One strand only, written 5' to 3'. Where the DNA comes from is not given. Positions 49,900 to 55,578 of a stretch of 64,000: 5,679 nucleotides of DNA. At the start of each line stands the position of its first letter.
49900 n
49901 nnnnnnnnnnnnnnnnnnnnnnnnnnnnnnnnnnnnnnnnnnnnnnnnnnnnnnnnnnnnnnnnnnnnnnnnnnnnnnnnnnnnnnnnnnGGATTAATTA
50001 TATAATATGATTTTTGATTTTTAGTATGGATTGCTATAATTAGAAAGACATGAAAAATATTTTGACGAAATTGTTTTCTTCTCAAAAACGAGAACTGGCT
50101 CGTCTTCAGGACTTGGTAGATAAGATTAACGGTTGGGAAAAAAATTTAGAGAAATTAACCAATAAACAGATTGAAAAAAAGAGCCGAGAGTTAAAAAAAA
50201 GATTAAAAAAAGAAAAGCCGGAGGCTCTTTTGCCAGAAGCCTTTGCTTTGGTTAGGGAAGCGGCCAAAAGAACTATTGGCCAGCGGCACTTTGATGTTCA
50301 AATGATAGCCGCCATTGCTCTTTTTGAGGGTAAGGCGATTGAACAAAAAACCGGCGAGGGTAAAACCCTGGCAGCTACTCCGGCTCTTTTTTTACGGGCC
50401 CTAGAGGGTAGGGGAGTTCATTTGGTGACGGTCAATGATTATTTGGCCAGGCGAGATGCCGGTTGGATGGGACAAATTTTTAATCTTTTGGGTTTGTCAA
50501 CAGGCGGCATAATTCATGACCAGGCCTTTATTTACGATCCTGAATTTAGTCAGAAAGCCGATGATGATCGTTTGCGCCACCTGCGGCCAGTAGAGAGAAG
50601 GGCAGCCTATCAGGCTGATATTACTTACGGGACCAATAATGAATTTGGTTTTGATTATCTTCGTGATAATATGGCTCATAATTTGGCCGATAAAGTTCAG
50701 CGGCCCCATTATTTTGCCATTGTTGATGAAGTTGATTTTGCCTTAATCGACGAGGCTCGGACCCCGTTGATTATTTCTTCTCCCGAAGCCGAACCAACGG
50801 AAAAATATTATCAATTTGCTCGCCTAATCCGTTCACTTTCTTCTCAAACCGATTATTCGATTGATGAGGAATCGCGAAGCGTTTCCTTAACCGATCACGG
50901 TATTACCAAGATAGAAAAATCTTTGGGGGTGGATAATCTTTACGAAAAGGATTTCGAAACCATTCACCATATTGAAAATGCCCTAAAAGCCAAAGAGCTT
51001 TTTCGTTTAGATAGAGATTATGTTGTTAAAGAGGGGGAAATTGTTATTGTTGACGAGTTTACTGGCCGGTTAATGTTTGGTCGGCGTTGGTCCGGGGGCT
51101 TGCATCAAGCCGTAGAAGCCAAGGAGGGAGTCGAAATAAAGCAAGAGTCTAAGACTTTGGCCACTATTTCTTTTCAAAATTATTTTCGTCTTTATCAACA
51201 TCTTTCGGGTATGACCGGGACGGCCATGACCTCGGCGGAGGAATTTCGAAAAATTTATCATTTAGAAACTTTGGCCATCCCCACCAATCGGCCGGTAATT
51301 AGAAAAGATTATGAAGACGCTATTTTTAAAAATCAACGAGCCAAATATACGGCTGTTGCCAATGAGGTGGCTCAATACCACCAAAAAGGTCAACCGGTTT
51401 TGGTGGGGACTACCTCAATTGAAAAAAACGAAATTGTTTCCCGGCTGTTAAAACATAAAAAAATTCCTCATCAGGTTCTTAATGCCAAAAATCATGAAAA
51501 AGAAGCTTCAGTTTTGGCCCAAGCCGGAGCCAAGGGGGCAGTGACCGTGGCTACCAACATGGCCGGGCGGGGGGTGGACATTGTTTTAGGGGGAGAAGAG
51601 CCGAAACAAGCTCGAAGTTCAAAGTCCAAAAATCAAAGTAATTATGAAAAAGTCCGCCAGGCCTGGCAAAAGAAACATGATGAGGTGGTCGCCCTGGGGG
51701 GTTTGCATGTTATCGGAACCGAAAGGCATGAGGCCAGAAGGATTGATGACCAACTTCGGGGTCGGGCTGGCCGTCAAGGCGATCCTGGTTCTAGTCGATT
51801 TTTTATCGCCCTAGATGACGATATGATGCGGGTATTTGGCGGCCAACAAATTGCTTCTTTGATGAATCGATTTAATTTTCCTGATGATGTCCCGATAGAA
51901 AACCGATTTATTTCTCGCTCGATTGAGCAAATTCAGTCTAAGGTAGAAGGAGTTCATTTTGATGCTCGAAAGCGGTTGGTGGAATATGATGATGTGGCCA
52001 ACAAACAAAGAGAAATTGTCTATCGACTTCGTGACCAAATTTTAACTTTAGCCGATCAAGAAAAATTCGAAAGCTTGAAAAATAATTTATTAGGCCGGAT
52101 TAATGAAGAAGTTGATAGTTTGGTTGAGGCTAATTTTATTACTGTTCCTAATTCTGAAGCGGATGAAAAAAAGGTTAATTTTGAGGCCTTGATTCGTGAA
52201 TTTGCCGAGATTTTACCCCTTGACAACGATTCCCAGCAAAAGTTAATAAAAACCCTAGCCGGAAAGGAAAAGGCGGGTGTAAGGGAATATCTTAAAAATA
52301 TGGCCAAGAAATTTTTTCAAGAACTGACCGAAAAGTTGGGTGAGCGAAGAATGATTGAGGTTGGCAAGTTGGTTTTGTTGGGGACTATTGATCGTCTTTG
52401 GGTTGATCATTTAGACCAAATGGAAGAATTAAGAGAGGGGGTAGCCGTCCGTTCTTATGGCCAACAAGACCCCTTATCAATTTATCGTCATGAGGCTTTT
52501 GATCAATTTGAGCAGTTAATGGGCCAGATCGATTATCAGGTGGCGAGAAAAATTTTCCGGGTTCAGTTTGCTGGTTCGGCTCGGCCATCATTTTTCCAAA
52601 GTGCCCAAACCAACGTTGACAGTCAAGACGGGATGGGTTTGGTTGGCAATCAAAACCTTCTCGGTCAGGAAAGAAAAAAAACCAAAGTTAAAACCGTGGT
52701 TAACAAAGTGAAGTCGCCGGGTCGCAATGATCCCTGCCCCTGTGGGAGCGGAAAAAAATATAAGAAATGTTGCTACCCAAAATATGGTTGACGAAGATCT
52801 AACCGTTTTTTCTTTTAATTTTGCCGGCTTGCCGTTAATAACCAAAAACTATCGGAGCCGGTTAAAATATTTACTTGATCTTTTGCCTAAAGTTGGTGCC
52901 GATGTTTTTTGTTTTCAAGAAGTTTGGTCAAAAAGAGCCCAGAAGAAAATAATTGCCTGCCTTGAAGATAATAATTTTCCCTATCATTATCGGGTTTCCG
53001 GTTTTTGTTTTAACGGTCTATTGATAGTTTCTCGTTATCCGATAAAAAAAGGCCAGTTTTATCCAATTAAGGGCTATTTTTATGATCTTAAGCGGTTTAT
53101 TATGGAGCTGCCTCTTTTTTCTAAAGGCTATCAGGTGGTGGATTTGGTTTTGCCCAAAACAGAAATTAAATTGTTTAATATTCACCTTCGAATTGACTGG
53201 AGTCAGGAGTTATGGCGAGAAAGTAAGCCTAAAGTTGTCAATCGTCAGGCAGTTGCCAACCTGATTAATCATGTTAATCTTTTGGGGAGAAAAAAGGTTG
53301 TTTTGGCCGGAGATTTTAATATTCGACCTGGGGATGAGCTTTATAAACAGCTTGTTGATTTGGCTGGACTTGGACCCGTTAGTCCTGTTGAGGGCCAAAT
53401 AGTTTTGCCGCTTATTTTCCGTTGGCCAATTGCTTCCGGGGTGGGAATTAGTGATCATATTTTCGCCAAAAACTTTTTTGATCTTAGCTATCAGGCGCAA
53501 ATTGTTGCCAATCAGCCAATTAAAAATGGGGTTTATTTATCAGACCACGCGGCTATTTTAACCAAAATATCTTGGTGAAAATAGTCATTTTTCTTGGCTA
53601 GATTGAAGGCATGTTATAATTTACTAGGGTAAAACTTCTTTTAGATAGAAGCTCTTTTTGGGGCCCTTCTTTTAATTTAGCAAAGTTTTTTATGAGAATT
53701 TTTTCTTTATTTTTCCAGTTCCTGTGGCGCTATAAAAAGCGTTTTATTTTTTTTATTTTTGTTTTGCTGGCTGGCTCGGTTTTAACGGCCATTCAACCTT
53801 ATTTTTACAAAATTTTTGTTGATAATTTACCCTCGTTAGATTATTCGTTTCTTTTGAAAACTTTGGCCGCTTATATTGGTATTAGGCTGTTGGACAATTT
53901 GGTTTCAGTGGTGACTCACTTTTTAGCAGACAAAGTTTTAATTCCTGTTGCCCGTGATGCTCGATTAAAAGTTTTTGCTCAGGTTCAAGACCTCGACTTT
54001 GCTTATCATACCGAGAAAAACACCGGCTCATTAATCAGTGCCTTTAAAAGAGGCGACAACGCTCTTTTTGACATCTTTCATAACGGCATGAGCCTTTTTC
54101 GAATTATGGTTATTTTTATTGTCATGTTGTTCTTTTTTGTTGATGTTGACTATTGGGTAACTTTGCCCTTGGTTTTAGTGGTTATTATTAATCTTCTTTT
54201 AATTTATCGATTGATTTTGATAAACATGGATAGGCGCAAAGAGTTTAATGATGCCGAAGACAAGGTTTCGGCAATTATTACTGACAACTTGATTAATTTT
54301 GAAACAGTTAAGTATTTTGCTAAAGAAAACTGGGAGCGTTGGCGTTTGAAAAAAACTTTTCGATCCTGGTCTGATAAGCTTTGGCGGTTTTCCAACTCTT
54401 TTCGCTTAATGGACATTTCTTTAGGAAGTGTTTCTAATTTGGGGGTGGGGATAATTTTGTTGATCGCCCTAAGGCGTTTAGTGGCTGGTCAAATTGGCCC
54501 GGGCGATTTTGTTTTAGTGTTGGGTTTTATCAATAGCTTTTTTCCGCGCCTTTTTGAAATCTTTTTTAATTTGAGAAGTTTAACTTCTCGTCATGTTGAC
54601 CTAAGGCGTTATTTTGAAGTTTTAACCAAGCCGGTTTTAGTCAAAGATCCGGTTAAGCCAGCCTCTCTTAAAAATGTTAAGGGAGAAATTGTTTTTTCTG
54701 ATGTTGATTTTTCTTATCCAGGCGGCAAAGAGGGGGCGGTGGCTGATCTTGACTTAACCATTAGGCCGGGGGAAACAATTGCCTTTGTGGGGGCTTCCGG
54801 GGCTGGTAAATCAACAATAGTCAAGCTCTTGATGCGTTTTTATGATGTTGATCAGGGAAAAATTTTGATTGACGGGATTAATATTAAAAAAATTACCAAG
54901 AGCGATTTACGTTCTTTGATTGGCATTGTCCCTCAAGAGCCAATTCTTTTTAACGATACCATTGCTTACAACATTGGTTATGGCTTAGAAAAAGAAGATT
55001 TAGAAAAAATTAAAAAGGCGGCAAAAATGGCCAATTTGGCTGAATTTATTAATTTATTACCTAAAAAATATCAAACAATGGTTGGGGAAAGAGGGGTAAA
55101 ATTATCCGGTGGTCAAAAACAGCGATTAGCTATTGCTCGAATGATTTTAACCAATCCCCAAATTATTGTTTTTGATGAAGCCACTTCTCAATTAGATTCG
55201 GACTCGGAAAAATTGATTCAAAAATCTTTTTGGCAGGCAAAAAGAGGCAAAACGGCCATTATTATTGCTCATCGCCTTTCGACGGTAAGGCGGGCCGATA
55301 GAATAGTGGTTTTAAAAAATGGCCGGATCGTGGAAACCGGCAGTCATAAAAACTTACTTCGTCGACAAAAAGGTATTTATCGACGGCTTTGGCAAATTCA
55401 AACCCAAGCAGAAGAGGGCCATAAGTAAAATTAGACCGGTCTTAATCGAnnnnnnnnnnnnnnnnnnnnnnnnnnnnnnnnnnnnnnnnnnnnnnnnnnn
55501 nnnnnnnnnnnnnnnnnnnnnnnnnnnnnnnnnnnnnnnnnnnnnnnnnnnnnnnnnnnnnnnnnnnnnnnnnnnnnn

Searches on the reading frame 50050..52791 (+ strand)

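Call 59: search_protein_families(library=pfam, proteins=[window:50050-52791:+], max_evalue=0.00001)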
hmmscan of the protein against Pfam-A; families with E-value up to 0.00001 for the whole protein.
window:50050-52791:+ (913 aa): 5 families
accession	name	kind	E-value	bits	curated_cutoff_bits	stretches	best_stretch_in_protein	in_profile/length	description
PF07517.20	SecA_DEAD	-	5.4e-114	380.8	24.6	1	7-400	3-290/290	SecA DEAD-like domain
PF21090.3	P-loop_SecA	-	1.7e-88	296.1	27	1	415-613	1-205/205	SecA P-loop domain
PF07516.18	SecA_SW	-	2.9e-51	174.8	26.7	1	615-839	1-200/200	SecA Wing and Scaffold domain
PF01043.26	SecA_PP_bind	-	3.3e-41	140.8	23.5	1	250-356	3-110/110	SecA preprotein cross-linking domain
PF02810.21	SEC-C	-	9.4e-10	38.6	20.4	1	892-910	1-19/19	SEC-C motif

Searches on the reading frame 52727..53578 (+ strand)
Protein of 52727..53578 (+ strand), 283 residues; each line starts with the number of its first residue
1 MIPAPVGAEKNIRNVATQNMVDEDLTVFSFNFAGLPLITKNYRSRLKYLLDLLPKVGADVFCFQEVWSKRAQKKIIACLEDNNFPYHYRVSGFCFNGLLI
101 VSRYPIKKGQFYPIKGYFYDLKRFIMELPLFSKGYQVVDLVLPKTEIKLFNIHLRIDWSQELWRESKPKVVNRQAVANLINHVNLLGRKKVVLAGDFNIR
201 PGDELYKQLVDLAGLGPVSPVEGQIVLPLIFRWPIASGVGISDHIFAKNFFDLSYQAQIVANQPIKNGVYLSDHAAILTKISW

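Call 59: search_protein_families(library=pfam, proteins=[window:52727-53578:+], max_evalue=0.00001)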
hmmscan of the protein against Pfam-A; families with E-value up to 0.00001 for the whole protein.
window:52727-53578:+ (283 aa): 1 family
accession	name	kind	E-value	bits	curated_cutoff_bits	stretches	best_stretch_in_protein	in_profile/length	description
PF03372.29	Exo_endo_phos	-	7.8e-17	62.2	24.5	1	42-274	15-225/225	Endonuclease/Exonuclease/phosphatase family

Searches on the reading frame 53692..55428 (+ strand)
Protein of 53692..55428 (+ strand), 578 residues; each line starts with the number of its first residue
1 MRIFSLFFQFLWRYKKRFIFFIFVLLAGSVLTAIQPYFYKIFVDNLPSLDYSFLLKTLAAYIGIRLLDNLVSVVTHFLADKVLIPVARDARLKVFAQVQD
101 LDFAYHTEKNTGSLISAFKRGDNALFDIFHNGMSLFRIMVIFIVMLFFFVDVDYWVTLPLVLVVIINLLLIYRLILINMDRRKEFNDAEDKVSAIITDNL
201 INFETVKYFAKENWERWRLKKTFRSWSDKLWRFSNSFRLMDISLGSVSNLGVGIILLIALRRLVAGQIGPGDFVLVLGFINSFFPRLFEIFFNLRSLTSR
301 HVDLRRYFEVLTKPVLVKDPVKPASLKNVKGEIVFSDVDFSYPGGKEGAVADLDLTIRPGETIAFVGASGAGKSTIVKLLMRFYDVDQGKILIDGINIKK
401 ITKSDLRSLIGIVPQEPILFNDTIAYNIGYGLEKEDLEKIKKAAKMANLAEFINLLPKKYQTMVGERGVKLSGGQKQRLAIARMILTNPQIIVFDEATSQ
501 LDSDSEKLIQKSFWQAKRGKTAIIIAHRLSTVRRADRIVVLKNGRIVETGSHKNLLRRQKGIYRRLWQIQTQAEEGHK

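Call 59: search_protein_families(library=pfam, proteins=[window:53692-55428:+], max_evalue=0.00001)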
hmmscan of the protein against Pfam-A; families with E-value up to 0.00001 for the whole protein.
window:53692-55428:+ (578 aa): 3 families
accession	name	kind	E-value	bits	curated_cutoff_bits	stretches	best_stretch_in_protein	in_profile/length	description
PF00005.33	ABC_tran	-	2e-32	113.1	25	1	351-499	2-137/137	ABC transporter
PF00664.28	ABC_membrane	-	2.4e-25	90.2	28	1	19-284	2-271/274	ABC transporter transmembrane region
PF02463.25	SMC_N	-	8.5e-06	25.8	40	0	391-542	111-212/220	RecF/RecN/SMC N terminal domain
